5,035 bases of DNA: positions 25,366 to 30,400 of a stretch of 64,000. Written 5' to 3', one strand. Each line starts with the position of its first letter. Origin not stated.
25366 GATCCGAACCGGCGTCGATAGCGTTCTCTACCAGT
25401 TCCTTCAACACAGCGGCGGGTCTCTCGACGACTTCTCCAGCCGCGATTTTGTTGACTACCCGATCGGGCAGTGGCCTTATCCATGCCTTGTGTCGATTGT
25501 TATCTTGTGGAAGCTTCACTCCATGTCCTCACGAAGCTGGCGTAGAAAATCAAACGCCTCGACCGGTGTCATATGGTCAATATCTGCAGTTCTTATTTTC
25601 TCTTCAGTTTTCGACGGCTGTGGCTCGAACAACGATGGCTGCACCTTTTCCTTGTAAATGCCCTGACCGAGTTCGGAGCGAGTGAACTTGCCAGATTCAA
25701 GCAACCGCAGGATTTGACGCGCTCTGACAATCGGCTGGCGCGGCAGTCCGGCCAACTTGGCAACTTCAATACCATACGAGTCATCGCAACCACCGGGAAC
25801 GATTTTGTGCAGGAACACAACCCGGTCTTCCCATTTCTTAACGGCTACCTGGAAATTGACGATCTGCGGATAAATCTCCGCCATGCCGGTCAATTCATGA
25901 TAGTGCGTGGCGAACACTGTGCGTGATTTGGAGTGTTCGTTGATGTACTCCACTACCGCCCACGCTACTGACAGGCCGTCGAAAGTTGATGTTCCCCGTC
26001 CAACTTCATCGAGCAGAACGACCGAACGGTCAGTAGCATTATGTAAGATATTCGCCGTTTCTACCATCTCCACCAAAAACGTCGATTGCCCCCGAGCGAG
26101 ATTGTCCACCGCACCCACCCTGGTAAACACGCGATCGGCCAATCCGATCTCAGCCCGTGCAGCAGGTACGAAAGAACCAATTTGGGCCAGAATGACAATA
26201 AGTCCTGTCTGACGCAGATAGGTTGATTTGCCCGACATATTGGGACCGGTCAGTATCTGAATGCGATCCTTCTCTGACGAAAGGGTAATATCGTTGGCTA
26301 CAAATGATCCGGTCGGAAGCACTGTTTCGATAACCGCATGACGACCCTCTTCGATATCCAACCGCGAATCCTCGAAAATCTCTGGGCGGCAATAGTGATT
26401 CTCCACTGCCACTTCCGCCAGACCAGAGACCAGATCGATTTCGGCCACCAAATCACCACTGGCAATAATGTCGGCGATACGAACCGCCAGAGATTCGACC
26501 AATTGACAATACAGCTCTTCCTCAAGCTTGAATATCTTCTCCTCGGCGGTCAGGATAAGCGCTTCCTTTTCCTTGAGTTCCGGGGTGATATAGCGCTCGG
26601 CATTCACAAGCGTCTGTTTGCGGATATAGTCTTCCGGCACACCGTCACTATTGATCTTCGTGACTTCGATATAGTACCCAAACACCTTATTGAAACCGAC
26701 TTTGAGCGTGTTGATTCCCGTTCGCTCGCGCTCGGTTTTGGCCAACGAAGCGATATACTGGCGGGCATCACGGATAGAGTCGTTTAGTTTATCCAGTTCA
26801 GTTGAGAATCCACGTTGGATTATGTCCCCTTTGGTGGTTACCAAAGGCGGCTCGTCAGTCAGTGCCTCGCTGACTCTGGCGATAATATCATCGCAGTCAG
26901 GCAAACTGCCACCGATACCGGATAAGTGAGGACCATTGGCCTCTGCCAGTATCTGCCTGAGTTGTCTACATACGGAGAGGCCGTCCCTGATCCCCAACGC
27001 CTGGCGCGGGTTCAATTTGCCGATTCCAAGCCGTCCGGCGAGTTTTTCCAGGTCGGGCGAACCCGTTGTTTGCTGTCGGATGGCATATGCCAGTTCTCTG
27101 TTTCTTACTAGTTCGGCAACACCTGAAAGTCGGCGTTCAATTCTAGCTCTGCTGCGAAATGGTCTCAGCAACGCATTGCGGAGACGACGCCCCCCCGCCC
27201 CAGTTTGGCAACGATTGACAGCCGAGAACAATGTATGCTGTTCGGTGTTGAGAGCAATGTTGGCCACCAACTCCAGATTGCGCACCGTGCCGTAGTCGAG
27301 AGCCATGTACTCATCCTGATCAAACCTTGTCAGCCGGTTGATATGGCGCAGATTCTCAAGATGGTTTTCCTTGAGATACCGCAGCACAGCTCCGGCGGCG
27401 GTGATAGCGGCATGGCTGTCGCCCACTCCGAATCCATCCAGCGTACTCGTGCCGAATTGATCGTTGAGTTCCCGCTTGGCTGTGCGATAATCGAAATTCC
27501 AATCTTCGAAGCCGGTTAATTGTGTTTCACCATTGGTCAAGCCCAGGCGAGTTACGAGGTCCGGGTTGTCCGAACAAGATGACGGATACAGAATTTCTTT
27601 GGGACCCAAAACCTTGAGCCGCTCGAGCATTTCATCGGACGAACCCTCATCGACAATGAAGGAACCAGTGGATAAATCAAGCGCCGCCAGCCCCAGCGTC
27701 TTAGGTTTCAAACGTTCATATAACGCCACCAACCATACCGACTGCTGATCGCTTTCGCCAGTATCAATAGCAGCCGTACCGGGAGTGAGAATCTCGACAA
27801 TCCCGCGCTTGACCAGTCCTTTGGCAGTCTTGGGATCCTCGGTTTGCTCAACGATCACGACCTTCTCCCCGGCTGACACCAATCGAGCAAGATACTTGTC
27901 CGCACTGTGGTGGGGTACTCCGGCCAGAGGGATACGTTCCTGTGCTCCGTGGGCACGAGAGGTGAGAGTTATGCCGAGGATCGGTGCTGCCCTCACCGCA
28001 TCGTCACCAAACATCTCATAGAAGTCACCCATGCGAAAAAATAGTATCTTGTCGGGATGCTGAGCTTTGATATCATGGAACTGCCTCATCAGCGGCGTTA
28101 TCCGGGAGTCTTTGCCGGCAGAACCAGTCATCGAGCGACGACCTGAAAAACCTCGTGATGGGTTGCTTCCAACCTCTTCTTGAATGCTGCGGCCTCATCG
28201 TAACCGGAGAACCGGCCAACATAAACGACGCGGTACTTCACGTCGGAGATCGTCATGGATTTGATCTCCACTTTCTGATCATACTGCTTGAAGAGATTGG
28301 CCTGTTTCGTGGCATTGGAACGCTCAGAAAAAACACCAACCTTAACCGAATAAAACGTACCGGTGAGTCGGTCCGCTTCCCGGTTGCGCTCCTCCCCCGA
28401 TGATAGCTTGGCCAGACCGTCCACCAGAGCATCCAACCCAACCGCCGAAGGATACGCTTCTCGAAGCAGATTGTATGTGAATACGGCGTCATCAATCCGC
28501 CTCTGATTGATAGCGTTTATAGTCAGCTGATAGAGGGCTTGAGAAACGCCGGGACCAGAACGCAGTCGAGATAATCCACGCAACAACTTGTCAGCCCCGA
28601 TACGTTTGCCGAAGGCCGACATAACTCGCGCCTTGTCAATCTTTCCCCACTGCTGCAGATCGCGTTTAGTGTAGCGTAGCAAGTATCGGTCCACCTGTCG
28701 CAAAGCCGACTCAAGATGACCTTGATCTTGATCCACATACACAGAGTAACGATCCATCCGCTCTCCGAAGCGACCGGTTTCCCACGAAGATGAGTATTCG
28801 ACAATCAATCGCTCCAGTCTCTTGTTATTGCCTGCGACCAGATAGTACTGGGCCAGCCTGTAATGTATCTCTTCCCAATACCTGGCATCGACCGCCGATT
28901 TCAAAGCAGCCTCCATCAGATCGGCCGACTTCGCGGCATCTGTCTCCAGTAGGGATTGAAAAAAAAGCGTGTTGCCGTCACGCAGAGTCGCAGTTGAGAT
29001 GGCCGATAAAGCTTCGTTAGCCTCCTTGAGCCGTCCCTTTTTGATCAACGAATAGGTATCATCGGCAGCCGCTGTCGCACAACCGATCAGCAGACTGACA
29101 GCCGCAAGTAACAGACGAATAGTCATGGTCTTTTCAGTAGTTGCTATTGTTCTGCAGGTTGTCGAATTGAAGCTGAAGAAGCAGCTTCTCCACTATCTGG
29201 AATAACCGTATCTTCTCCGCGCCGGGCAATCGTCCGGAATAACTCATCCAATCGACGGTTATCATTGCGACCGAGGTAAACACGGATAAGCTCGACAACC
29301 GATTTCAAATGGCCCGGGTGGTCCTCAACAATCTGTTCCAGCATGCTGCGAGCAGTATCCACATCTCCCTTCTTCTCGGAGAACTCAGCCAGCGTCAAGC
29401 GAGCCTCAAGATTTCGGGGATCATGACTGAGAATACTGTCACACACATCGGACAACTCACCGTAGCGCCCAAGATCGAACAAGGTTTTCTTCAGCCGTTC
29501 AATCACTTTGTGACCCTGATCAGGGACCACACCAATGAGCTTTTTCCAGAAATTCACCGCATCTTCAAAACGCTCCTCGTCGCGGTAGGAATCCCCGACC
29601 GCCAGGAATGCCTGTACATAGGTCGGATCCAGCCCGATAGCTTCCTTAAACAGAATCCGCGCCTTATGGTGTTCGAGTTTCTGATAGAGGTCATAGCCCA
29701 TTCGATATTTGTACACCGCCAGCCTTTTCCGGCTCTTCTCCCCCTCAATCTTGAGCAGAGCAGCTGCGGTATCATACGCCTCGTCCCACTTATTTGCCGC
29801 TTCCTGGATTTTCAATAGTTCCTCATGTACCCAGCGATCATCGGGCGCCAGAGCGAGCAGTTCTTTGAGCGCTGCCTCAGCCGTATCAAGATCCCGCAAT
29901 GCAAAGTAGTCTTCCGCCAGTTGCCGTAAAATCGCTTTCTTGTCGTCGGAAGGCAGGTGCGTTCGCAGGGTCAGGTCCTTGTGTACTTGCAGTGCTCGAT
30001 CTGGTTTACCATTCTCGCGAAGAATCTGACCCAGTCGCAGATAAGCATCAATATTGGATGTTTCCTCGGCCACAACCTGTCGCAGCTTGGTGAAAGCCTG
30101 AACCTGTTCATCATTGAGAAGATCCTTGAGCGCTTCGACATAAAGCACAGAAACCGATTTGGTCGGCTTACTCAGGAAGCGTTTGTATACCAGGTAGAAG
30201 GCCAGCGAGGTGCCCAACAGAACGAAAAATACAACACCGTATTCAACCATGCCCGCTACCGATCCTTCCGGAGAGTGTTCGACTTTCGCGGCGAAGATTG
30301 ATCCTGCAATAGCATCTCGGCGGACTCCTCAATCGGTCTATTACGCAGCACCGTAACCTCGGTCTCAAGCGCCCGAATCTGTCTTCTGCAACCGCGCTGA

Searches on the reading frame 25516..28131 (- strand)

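Call 15: search_protein_families(library=pfam, proteins=[window:25516-28131:-], max_evalue=0.001)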
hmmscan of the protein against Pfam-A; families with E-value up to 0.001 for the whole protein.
window:25516-28131:- (871 aa): 5 families
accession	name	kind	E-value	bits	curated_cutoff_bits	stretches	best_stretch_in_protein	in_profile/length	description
PF00488.27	MutS_V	-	2.9e-83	278.9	30.2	1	626-812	2-188/188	MutS domain V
PF01624.25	MutS_I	-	2e-42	144.4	20.6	1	12-120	1-109/113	MutS domain I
PF05192.23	MutS_III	-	1.2e-34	120.8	34.1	1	282-572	2-194/194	MutS domain III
PF05190.23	MutS_IV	-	3.1e-30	104.7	22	1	441-532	1-92/92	MutS family domain IV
PF05188.22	MutS_II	-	2.8e-24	86.5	25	1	134-264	3-132/133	MutS domain II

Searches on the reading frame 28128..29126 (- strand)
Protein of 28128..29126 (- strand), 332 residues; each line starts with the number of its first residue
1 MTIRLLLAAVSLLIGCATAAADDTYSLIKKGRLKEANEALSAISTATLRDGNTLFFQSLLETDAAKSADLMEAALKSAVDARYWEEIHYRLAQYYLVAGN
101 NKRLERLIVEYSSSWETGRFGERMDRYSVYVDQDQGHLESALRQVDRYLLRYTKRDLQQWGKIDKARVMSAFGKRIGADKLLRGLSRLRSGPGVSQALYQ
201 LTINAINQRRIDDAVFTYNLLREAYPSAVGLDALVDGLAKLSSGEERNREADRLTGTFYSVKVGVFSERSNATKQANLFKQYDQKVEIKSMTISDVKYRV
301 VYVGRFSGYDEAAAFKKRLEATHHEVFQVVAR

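Call 15: search_protein_families(library=pfam, proteins=[window:28128-29126:-], max_evalue=0.001)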
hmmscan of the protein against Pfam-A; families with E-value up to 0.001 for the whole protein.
window:28128-29126:- (332 aa): 1 family
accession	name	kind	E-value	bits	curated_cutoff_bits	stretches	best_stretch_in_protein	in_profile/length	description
PF05036.18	SPOR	-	1.1e-06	29.3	21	1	256-322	2-68/76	SPOR domain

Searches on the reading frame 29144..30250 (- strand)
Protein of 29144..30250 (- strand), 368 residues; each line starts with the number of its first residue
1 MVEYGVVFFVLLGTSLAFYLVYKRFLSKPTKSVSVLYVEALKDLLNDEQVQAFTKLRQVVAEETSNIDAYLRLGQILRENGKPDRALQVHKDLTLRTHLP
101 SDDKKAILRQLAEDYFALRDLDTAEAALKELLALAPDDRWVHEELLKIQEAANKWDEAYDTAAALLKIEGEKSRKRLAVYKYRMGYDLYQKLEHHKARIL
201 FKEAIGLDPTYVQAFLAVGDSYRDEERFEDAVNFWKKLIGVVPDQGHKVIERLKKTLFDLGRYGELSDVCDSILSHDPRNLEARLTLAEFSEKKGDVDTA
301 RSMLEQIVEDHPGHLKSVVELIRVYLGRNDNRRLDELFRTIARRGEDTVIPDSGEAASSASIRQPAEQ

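Call 15: search_protein_families(library=pfam, proteins=[window:29144-30250:-], max_evalue=0.001)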
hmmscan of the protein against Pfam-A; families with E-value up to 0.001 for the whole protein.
window:29144-30250:- (368 aa): 21 families
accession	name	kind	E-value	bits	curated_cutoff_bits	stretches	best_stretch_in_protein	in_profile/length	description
PF14559.12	TPR_19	-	1.4e-24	86.6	25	3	269-313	13-57/68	Tetratricopeptide repeat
PF13428.12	TPR_14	-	9.3e-21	72.7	23.5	1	106-147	2-43/44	Tetratricopeptide repeat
PF07719.23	TPR_2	-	9.3e-15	53.9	27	0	107-138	3-34/34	Tetratricopeptide repeat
PF13174.12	TPR_6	-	1.5e-13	50.8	26.3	0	282-313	1-32/33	Tetratricopeptide repeat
PF13432.12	TPR_16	-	1.1e-11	45.4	32.7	0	110-166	2-58/65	Tetratricopeptide repeat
PF13431.12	TPR_17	-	1.3e-11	44.3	24.4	0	58-88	4-34/34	Tetratricopeptide repeat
PF13181.12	TPR_8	-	3.3e-11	42.9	25.7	0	68-88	2-22/34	Tetratricopeptide repeat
PF13176.12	TPR_7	-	2.8e-10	39.9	27.9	0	69-96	1-29/36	Tetratricopeptide repeat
PF00515.34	TPR_1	-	5.3e-10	39.1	27.8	0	68-88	2-22/34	Tetratricopeptide repeat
PF23914.1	TPR_CcmH_CycH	-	3.4e-09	37.2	42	0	31-105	84-157/158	Cytochrome c-type biogenesis protein H TPR domain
PF25064.1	ARM_TT21_5th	-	1.2e-08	35.7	27.8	0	282-329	2-49/117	TT21 fifth ARM repeats domain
PF13424.12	TPR_12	-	2.4e-08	34.5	30.1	1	69-136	5-76/77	Tetratricopeptide repeat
PF25062.1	ARM_TT21_N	-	4.8e-08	33.4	40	0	277-328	164-215/222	Tetratricopeptide repeat protein 21 N-terminal ARM repeat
PF12895.13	ANAPC3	-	6.8e-08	33.1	27.2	0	59-130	15-81/82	Anaphase-promoting complex, cyclosome, subunit 3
PF13414.12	TPR_11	-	2.6e-07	30.6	26.8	0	187-222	3-38/42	TPR repeat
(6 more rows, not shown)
